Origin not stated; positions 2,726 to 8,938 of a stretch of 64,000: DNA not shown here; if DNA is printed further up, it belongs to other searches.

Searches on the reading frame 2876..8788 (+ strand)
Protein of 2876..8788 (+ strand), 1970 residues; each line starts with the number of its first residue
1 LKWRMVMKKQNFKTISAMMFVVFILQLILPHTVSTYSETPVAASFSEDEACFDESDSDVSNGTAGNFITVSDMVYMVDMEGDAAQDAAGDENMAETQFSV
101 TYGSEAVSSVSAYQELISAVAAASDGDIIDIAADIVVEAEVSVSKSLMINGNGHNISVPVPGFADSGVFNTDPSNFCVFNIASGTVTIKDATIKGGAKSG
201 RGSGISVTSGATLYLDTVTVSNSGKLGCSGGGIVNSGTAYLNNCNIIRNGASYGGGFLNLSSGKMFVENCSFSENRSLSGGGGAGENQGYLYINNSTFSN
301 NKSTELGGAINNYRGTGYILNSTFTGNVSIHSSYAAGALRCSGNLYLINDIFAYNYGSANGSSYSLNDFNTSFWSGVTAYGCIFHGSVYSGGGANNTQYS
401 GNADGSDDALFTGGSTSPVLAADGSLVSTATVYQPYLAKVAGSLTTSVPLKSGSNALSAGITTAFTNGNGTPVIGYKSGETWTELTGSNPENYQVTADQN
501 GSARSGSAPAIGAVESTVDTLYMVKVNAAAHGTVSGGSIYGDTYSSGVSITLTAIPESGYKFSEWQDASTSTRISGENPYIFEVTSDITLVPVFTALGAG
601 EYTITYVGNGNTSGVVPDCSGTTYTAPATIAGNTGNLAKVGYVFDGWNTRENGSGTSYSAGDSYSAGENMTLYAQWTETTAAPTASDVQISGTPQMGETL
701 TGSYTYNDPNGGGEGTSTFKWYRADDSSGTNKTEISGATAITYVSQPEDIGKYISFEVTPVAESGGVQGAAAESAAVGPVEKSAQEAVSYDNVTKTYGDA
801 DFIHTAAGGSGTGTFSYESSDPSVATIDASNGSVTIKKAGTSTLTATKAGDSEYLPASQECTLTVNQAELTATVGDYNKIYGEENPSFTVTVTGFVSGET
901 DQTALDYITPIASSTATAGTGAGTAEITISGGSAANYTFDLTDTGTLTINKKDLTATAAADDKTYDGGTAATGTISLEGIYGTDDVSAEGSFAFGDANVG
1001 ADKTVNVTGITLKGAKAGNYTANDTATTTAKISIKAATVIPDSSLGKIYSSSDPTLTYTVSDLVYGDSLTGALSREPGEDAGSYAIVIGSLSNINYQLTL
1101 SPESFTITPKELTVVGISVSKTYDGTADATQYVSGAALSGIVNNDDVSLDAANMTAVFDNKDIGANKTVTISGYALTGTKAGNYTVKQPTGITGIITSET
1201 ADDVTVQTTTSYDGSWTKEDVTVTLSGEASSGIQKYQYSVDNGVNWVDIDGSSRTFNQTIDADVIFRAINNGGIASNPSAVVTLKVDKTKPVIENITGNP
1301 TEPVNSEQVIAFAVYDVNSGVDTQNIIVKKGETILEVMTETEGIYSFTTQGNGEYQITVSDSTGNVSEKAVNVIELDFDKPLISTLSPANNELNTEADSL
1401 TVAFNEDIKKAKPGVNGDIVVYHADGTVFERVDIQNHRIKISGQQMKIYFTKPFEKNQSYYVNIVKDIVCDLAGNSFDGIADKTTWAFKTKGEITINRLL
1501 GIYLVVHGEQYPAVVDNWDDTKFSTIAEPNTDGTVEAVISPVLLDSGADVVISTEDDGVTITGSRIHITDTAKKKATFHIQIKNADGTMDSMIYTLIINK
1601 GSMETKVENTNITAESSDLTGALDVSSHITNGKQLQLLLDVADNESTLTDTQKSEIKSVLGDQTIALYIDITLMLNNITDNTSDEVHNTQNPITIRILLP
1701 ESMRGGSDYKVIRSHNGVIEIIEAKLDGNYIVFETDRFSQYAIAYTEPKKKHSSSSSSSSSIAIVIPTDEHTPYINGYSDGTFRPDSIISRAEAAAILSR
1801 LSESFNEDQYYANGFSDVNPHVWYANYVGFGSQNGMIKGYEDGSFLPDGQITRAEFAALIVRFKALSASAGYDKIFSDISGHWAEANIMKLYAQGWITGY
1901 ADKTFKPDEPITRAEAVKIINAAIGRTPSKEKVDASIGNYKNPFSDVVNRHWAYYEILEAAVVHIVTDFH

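Call 78: search_protein_families(library=pfam, proteins=[window:2876-8788:+], max_evalue=0.00001)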
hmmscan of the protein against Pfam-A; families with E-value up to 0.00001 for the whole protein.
window:2876-8788:+ (1970 aa): 7 families
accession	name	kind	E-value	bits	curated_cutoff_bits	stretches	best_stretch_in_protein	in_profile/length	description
PF00395.25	SLH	-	2.1e-36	124.1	20.8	2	1876-1916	2-43/44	S-layer homology domain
PF18657.6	YDG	-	1e-30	106.3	25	2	1108-1190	1-84/85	YDG domain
PF18676.6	MBG_2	-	1.2e-27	96.7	25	2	1045-1106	8-72/72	MBG domain (YGX type)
PF09479.16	Flg_new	-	3e-14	53.3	27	1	602-675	1-65/65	Listeria-Bacteroides repeat domain (List_Bact_rpt)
PF23197.1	IG_AIR9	-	3.2e-13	49.7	27.5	1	686-770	3-81/87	AIR9 A9 domain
PF18998.6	Flg_new_2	-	1.7e-12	47.5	23.6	1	522-596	1-71/73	Divergent InlB B-repeat domain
PF16709.11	SCAB-Ig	-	5.4e-06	26.8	27.6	0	717-768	28-78/98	Ig domain of plant-specific actin-binding protein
